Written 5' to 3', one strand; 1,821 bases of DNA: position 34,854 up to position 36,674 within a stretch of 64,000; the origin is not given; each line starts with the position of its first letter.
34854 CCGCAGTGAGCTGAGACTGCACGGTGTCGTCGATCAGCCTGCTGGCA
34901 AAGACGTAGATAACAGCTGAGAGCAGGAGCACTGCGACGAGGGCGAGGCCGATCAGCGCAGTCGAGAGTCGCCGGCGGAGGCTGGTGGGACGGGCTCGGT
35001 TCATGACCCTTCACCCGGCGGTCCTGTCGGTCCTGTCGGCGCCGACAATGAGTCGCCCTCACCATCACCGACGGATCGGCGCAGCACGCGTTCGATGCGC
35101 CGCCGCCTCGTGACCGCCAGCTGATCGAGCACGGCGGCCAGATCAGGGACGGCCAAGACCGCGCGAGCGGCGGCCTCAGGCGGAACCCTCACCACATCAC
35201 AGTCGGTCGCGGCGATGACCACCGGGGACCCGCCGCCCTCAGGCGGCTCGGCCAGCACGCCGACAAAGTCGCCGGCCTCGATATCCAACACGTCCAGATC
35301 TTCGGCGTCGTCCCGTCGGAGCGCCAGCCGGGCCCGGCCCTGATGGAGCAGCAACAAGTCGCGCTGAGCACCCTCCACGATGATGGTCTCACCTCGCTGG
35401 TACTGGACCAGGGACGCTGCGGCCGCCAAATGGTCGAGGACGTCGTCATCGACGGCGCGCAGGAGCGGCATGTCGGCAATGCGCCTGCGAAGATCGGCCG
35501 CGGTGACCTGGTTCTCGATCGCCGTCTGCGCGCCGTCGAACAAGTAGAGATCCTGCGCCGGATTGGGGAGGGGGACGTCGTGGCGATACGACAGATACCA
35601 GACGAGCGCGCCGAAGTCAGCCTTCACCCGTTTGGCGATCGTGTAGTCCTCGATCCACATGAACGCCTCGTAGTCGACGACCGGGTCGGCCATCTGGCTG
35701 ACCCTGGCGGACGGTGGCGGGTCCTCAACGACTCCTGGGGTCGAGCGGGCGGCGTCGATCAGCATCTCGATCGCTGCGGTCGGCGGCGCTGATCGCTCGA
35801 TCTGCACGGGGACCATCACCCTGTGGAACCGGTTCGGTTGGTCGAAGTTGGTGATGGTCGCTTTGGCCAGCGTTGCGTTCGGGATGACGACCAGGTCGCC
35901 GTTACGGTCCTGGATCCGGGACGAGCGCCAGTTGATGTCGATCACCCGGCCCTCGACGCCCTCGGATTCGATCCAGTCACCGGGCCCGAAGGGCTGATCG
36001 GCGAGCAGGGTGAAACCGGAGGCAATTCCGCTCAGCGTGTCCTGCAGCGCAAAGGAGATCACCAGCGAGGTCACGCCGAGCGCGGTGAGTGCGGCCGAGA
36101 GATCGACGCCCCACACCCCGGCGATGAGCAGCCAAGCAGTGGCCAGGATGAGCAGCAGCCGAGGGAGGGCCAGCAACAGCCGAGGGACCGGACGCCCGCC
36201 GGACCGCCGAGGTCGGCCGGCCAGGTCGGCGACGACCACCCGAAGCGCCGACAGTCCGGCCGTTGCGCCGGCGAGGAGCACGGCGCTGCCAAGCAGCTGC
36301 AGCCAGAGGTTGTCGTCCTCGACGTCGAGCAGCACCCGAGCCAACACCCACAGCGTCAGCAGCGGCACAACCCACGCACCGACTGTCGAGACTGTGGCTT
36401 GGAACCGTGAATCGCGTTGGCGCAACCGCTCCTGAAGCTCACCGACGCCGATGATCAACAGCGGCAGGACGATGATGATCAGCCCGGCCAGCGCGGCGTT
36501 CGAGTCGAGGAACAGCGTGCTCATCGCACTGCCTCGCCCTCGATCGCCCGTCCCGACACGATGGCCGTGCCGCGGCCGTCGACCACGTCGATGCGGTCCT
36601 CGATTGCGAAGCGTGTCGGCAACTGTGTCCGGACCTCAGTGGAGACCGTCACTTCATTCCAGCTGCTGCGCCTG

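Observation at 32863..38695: Two Cache-HAMP 'cyclases' bracket an MscS channel carrying a cNMP-binding-like domain, and all three nucleotide sites look degenerate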

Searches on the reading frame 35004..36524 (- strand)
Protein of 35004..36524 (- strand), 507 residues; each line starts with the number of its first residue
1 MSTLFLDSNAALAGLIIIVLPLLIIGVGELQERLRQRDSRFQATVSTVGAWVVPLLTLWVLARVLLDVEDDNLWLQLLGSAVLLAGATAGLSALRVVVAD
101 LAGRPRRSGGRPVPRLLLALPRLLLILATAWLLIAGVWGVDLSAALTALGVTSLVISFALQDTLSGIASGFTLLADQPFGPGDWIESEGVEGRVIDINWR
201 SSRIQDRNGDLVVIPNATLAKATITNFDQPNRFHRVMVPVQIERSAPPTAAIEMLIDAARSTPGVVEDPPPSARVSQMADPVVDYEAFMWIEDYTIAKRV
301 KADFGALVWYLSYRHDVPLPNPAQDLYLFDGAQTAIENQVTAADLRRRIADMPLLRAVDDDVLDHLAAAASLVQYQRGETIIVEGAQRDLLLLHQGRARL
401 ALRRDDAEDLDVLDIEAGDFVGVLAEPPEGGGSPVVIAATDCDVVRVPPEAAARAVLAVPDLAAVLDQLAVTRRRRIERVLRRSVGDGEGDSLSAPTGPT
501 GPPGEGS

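Call 3: search_protein_families(library=pfam, proteins=[window:35004-36524:-], max_evalue=1)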
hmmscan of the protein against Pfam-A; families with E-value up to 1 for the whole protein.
window:35004-36524:- (507 aa): 4 families
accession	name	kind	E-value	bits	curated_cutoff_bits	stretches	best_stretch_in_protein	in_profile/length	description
PF00924.24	MS_channel_2nd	-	4.6e-19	68.7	20.2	1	162-227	1-66/68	Mechanosensitive ion channel, beta-domain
PF00027.35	cNMP_binding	-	7.4e-06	26.3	27.5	1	373-452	2-82/89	Cyclic nucleotide-binding domain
PF21088.3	MS_channel_1st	-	0.00078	19.8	23.1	1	124-161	5-42/42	Mechanosensitive ion channel, transmembrane helices 2/3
PF21082.3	MS_channel_3rd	-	0.058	14.3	21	1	238-293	3-61/88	Mechanosensitive ion channel MscS, C-terminal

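Call 4: search_protein_families(library=ncbifam, proteins=[window:35004-36524:-], max_evalue=1)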
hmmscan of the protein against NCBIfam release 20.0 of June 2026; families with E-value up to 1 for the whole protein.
window:35004-36524:- (507 aa): 9 families
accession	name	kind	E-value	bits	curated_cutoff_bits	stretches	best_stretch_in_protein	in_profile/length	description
NF047602.1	MscsSHelicob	equivalog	1.6e-17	63.8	400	1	132-292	63-222/260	small-conductance mechanosensitive channel MscS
NF007662.0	PRK10334.1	subfamily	8.8e-14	51.4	321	1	117-244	69-196/286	small-conductance mechanosensitive channel MscS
NF008438.0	PRK11281.1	equivalog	1.5e-12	46.1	991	1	154-293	914-1053/1113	mechanosensitive channel MscK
NF047601.1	MscSThanab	equivalog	5.1e-12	45.8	500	1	130-240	80-188/280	small-conductance mechanosensitive channel MscS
NF008180.0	PRK10929.1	equivalog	2.2e-10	39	809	1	144-326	904-1083/1109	miniconductance mechanosensitive channel MscM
NF041163.2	encap_f2b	equivalog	1.3e-07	31.1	400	1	346-476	70-203/450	family 2B encapsulin nanocompartment shell protein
NF050815.1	TransActFtrBCaul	equivalog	0.00027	20.3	300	1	341-400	4-63/251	transcriptional activator FtrB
NF008732.0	PRK11753.1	equivalog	0.0011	18.5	266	1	359-476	12-131/214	cAMP-activated global transcriptional regulator CRP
NF008542.0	PRK11465.1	equivalog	0.01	14.1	596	1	98-227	493-620/741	mechanosensitive channel protein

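Call 7: search_solved_structures(query=window:35004-36524:-, max_evalue=1, show_alignments=5)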
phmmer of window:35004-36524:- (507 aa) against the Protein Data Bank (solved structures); distinct sequences matched with E-value up to 1: 99 (the best 60 are shown).
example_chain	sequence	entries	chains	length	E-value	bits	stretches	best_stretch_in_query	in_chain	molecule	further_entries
7dlu_A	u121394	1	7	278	1.2e-19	74.1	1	106-293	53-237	Mechanosensitive ion channel MscS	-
2vv5_A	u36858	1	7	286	2.1e-15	60.1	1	112-293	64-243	SMALL-CONDUCTANCE MECHANOSENSITIVE CHANNEL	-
9h2v_A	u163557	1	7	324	6e-15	58.6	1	115-292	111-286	Low conductance mechanosensitive channel YnaI,Small-conductance mechanosensitive channel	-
7onj_A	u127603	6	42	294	6.4e-15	58.5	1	112-293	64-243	Mechanosensitive channel of small conductance (MscS) | Small-conductance mechanosensitive channel | Mechanosensitive channel MscS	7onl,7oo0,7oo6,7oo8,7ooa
9p0o_A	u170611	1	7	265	6.6e-15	58.5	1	112-292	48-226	Small-conductance mechanosensitive channel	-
4age_A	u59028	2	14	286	6.9e-15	58.4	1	113-293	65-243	SMALL-CONDUCTANCE MECHANOSENSITIVE CHANNEL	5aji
9p0n_A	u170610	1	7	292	7.2e-15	58.4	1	112-293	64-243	Small-conductance mechanosensitive channel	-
6rld_A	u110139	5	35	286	7.4e-15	58.3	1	112-293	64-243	Small-conductance mechanosensitive channel | Mechanosensitive channel MscS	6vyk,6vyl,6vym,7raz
6pwo_A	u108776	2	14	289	7.6e-15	58.3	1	112-293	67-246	Small-conductance mechanosensitive channel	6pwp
9h2s_A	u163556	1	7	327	7.8e-15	58.2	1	116-292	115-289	Low conductance mechanosensitive channel YnaI,Small-conductance mechanosensitive channel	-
8ddj_A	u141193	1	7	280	8.1e-15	58.2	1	112-292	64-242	Mechanosensitive channel MscS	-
2oau_A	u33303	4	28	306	9.7e-15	57.9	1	112-293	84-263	Small-conductance mechanosensitive channel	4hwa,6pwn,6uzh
9e65_A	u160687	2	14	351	2.7e-14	56.5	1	116-327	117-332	Low conductance mechanosensitive channel YnaI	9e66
4agf_A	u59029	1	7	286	3e-14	56.3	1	112-293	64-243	SMALL-CONDUCTANCE MECHANOSENSITIVE CHANNEL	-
9e68_G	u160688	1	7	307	5.4e-14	55.5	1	116-328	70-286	MscS/YnaI chimera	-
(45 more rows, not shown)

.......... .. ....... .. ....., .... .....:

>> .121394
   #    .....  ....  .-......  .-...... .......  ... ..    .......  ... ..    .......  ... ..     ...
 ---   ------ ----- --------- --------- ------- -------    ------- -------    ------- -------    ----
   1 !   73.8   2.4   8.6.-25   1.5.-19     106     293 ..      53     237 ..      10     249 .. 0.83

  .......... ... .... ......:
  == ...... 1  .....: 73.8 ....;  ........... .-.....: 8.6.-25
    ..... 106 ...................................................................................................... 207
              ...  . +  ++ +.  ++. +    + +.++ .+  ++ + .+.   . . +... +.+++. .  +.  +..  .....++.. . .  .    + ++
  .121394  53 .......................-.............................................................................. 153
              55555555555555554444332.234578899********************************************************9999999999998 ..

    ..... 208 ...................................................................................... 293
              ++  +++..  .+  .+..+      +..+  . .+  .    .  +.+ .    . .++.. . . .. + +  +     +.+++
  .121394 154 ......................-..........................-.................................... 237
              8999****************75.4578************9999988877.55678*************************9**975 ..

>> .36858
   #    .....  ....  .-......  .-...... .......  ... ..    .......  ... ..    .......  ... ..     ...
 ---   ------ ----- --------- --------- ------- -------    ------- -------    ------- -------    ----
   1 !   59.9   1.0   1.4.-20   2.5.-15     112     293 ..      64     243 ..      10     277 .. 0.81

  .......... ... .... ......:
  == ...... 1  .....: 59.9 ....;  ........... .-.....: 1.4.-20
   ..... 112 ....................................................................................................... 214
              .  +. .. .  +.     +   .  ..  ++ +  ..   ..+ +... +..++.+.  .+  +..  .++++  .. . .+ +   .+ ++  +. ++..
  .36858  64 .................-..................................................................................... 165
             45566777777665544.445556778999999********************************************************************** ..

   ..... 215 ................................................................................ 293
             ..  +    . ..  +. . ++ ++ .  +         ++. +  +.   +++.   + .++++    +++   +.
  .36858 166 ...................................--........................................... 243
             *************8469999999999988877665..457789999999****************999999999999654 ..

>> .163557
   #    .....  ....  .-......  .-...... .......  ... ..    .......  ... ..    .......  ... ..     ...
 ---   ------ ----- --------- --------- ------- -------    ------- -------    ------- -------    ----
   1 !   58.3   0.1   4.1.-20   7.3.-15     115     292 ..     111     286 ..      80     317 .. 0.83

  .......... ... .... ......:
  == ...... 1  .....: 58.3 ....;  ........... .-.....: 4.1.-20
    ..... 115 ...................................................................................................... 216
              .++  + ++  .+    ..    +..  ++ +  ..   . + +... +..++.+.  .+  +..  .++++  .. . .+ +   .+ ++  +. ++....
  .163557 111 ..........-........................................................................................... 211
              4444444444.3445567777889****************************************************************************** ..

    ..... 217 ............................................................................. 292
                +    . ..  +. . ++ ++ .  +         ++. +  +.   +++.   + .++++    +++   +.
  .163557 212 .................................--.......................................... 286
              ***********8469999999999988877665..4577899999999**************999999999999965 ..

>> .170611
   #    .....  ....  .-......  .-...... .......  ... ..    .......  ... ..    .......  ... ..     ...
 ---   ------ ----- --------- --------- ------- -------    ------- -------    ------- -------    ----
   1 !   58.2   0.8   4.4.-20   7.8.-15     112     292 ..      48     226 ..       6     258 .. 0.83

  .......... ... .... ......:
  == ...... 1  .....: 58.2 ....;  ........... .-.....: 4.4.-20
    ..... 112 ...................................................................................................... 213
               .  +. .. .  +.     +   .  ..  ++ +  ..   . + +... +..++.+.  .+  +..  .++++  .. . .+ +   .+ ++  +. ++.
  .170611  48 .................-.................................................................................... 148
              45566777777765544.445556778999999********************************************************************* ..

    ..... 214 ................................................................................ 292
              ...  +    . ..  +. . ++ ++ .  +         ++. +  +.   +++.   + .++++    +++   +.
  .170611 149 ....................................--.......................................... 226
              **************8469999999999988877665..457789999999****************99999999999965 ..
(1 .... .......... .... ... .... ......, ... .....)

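Call 10: find_homologous_proteins(query=window:35004-36524:-, max_evalue=1e-10)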
Query window:35004-36524:- (507 aa): 692 proteins with E <= 1e-10 among 8000 candidates; the best 120 are listed.
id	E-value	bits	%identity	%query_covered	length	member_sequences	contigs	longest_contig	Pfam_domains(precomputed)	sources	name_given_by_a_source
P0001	0.0e+0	1087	100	100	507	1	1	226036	PF00924.25,PF00027.36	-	-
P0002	2.5e-252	856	80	100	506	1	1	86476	PF00924.25,PF00027.36,PF21082.3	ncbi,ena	-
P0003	4.4e-252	856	81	99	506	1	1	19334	PF00924.25,PF00027.36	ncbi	-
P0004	2.0e-243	827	78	93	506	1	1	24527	PF00924.25,PF00027.36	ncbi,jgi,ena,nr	ncbi:MAG: mechanosensitive ion channel family protein [Acidimicrobiia bacterium]|nr:mechanosensitive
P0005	4.3e-242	823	78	93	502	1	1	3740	PF00924.25,PF00027.36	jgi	jgi:small-conductance mechanosensitive channel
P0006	2.3e-240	817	77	93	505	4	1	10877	PF00924.25,PF00027.36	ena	-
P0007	4.1e-240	816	75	99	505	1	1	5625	PF00924.25,PF00027.36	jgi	jgi:small-conductance mechanosensitive channel/CRP-like cAMP-binding protein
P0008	6.7e-239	812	77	93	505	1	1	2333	PF00924.25,PF00027.36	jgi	jgi:small-conductance mechanosensitive channel/CRP-like cAMP-binding protein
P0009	3.8e-238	810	77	93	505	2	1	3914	PF00924.25,PF00027.36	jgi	-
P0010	8.9e-238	808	76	93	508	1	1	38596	PF00924.25,PF00027.36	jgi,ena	-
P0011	2.0e-236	804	77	93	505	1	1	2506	PF00924.25,PF00027.36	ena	-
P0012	4.2e-236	803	76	93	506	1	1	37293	PF00924.25,PF00027.36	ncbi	-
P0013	1.9e-234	797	75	93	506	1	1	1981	PF00924.25,PF00027.36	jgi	-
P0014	1.8e-233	794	76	93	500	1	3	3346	PF00924.25,PF00027.36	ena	-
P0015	8.0e-233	792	75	93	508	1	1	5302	PF00924.25,PF00027.36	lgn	-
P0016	5.3e-232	789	75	95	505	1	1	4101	PF00924.25,PF00027.36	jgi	jgi:small-conductance mechanosensitive channel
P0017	6.7e-232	789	74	93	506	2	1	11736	PF00924.25,PF00027.36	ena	-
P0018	8.5e-231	785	75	93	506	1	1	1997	PF00924.25,PF00027.36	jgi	jgi:small-conductance mechanosensitive channel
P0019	9.3e-231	785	73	93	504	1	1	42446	PF00924.25,PF00027.36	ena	-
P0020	1.8e-230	784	74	93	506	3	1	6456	PF00924.25,PF00027.36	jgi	jgi:small-conductance mechanosensitive channel/CRP-like cAMP-binding protein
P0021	3.6e-230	783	74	93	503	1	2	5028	PF00924.25,PF00027.36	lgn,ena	-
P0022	4.2e-229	780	74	93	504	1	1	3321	PF00924.25,PF00027.36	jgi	jgi:small-conductance mechanosensitive channel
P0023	1.0e-228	779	74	93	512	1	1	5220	PF00924.25,PF00027.36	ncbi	ncbi:MAG: mechanosensitive ion channel domain-containing protein, partial [Ilumatobacteraceae bacter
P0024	1.1e-228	778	74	93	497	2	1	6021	PF00924.25,PF00027.36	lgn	-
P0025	2.1e-228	778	74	93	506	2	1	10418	PF00924.25,PF00027.36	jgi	jgi:small-conductance mechanosensitive channel/CRP-like cAMP-binding protein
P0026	2.3e-228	777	74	93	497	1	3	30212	PF00924.25,PF00027.36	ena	-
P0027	2.5e-228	777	74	93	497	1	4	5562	PF00924.25,PF00027.36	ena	-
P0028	2.5e-228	777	74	93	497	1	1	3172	PF00924.25,PF00027.36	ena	-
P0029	2.5e-228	777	74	93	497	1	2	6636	PF00924.25,PF00027.36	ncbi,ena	-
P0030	2.7e-228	777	74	93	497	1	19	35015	PF00924.25,PF00027.36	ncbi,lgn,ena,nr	ncbi:MAG: hypothetical protein CMF24_00025 [Ilumatobacter sp.]|nr:hypothetical protein [Ilumatobacte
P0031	2.9e-228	777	74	93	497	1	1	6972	PF00924.25,PF00027.36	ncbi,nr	ncbi:MAG: mechanosensitive ion channel family protein [Ilumatobacter sp.]|nr:mechanosensitive ion ch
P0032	3.0e-228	777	74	93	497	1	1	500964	PF00924.25,PF00027.36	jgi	-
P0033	3.1e-228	777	74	93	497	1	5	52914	PF00924.25,PF00027.36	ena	-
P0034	3.4e-228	777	74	93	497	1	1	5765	PF00924.25,PF00027.36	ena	-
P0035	3.8e-228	777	74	93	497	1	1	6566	PF00924.25,PF00027.36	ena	-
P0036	6.3e-228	776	73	93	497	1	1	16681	PF00924.25,PF00027.36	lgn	-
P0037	6.4e-228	776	73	93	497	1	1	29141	PF00924.25,PF00027.36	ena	-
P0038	7.2e-228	776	74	93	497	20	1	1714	PF00924.25,PF00027.36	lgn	-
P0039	8.2e-228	776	71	97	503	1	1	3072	PF00924.25,PF00027.36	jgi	jgi:small-conductance mechanosensitive channel/CRP-like cAMP-binding protein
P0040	9.3e-228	775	73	93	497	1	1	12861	PF00924.25,PF00027.36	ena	-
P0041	1.0e-227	775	73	93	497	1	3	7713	PF00924.25,PF00027.36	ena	-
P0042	1.1e-227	775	73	93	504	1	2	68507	PF00924.25,PF00027.36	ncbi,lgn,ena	-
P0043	2.1e-227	774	73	93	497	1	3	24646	PF00924.25,PF00027.36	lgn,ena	-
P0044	2.4e-227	774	73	93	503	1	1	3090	PF00924.25,PF00027.36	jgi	jgi:small-conductance mechanosensitive channel/CRP-like cAMP-binding protein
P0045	2.8e-227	774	73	93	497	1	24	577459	PF00924.25,PF00027.36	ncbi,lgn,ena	-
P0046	2.8e-227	774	73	93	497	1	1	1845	PF00924.25,PF00027.36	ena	-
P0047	2.8e-227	774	73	98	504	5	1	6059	PF00924.25,PF00027.36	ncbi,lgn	-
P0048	2.8e-227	774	73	93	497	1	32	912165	PF00924.25,PF00027.36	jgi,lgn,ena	jgi:small-conductance mechanosensitive channel/CRP-like cAMP-binding protein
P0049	3.8e-227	773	73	93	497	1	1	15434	PF00924.25,PF00027.36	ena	-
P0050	3.9e-227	773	73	93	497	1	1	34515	PF00924.25,PF00027.36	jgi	jgi:small-conductance mechanosensitive channel/CRP-like cAMP-binding protein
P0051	4.0e-227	773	75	93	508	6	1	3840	PF00924.25,PF00027.36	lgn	-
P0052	4.4e-227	773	73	93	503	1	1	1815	PF00924.25,PF00027.36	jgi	jgi:small-conductance mechanosensitive channel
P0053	4.7e-227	773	73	93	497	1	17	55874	PF00924.25,PF00027.36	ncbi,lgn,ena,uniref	ncbi:mechanosensitive ion channel domain-containing protein [uncultured Ilumatobacter sp.]|uniref:me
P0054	5.4e-227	773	73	93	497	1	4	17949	PF00924.25,PF00027.36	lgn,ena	-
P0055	8.4e-227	772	72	100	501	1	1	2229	PF00924.25,PF00027.36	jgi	jgi:small-conductance mechanosensitive channel/CRP-like cAMP-binding protein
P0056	8.6e-227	772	73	93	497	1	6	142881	PF00924.25,PF00027.36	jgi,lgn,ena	-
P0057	8.7e-227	772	73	93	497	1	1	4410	PF00924.25,PF00027.36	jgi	jgi:small-conductance mechanosensitive channel/CRP-like cAMP-binding protein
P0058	1.1e-226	772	73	93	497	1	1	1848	PF00924.25,PF00027.36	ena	-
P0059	1.2e-226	772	73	93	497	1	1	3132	PF00924.25,PF00027.36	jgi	-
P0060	1.5e-226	771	74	93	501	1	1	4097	PF00924.25,PF00027.36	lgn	-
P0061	2.1e-226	771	73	93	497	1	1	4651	PF00924.25,PF00027.36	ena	-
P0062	2.4e-226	771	73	93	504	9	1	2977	PF00924.25,PF00027.36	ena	-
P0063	3.5e-226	770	73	93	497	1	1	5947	PF00924.25,PF00027.36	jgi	jgi:small-conductance mechanosensitive channel/CRP-like cAMP-binding protein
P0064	7.7e-226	769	74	93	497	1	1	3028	PF00924.25,PF00027.36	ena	-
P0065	8.2e-226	769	74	93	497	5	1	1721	PF00924.25,PF00027.36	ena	-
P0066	1.2e-225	768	74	93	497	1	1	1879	PF00924.25,PF00027.36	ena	-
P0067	1.4e-225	768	74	93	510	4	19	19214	PF00924.25,PF00027.36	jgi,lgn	jgi:small-conductance mechanosensitive channel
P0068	1.6e-225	768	74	93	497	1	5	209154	PF00924.25,PF00027.36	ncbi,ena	-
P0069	1.8e-225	768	73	93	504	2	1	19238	PF00924.25,PF00027.36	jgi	jgi:small-conductance mechanosensitive channel/CRP-like cAMP-binding protein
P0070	2.4e-225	767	73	93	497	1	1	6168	PF00924.25,PF00027.36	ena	-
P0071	2.7e-225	767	73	93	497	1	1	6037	PF00924.25,PF00027.36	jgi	-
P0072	4.0e-225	767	72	93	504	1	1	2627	PF00924.25,PF00027.36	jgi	jgi:small-conductance mechanosensitive channel/CRP-like cAMP-binding protein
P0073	7.0e-225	766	73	93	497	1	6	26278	PF00924.25,PF00027.36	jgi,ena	-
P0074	1.3e-224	765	72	93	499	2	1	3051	PF00924.25,PF00027.36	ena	-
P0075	3.2e-224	764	72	93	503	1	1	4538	PF00924.25,PF00027.36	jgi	jgi:small-conductance mechanosensitive channel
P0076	5.1e-224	763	71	100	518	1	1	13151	PF00924.25,PF00027.36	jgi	jgi:small-conductance mechanosensitive channel/CRP-like cAMP-binding protein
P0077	6.2e-224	763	74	92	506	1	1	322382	PF00924.25,PF00027.36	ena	-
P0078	6.4e-224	763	72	93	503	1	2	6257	PF00924.25,PF00027.36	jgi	jgi:small-conductance mechanosensitive channel/CRP-like cAMP-binding protein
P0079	7.1e-224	763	72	95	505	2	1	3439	PF00924.25,PF00027.36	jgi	jgi:small-conductance mechanosensitive channel/CRP-like cAMP-binding protein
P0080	7.5e-224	763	72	93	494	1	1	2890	PF00924.25,PF00027.36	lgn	-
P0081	2.0e-223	761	72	93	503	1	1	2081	PF00924.25,PF00027.36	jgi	jgi:small-conductance mechanosensitive channel/CRP-like cAMP-binding protein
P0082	6.2e-223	760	73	93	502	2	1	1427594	PF00924.25,PF00027.36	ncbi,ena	-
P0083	9.8e-223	759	72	93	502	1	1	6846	PF00924.25,PF00027.36,PF21082.3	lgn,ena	-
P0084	2.8e-222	757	73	92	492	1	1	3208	PF00924.25,PF00027.36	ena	-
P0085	3.3e-222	757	72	93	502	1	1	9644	PF00924.25,PF00027.36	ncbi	-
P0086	3.5e-222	757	72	93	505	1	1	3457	PF00924.25,PF00027.36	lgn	-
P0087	1.1e-221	755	70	99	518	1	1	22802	PF00924.25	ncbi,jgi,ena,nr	ncbi:MAG: mechanosensitive ion channel family protein [Acidimicrobiia bacterium]|nr:mechanosensitive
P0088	1.3e-221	755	71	93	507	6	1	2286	PF00924.25,PF00027.36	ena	-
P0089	5.0e-221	753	72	93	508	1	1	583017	PF00924.25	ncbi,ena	-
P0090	6.0e-221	753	72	93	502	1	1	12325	PF00924.25,PF00027.36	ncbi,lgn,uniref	ncbi:mechanosensitive ion channel domain-containing protein [Ilumatobacter sp.]|uniref:mechanosensit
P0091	1.4e-220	752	71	93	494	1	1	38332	PF00924.25,PF00027.36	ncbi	-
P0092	5.9e-220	750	71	93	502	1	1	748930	PF00924.25,PF00027.36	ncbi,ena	-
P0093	7.2e-220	749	72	93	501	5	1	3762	PF00924.25,PF00027.36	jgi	-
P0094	2.5e-219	748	72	93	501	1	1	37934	PF00924.25,PF00027.36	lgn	-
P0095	3.7e-219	747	71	93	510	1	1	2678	PF00924.25,PF00027.36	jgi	jgi:small-conductance mechanosensitive channel/CRP-like cAMP-binding protein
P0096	1.8e-218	745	70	93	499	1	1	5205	PF00924.25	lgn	-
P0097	2.4e-218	744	70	97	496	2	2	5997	PF00924.25,PF00027.36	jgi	jgi:small-conductance mechanosensitive channel/CRP-like cAMP-binding protein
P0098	2.8e-217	741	71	93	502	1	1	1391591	PF00924.25,PF00027.36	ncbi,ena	-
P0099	1.0e-216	739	70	93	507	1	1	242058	PF00924.25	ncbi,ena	-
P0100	1.6e-216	738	70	93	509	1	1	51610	PF00924.25,PF00027.36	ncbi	-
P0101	2.7e-216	738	70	93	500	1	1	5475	PF00924.25,PF00027.36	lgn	-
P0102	1.2e-215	735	68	98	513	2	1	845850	PF00924.25,PF00027.36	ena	-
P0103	1.6e-215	735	69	93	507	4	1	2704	PF00924.25,PF00027.36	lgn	-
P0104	6.7e-215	733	69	93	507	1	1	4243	PF00924.25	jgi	jgi:small-conductance mechanosensitive channel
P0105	7.6e-215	733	71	93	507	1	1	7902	PF00924.25,PF00027.36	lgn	-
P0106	1.9e-214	732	70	93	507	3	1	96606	PF00924.25,PF00027.36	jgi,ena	-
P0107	9.3e-214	729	70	95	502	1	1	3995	PF00924.25,PF00027.36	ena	-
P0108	2.3e-212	725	69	93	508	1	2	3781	PF00924.25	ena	-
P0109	8.1e-212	723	70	93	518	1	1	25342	PF00924.25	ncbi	-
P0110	2.4e-211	721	67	99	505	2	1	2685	PF00924.25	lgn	-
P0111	7.0e-211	720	68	93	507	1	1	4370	PF00924.25,PF00027.36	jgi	jgi:small-conductance mechanosensitive channel/CRP-like cAMP-binding protein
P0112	3.5e-210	717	69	96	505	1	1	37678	PF00924.25,PF00027.36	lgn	-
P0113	4.9e-210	717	70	93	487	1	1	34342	PF00924.25,PF00027.36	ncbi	-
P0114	1.1e-209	716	67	93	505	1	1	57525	PF00924.25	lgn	-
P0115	3.1e-209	714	69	93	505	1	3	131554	PF00924.25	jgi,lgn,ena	-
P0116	5.7e-209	713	68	93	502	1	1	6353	PF00924.25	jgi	jgi:small-conductance mechanosensitive channel/CRP-like cAMP-binding protein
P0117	1.6e-208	712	69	93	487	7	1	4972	PF00924.25,PF00027.36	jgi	-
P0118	3.5e-204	698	66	93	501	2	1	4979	PF00924.25,PF00027.36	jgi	-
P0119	3.6e-202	691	67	93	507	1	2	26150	PF00924.25,PF00027.36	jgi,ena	-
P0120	2.5e-201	688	66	93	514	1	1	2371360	PF00924.25,PF00027.36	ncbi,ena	-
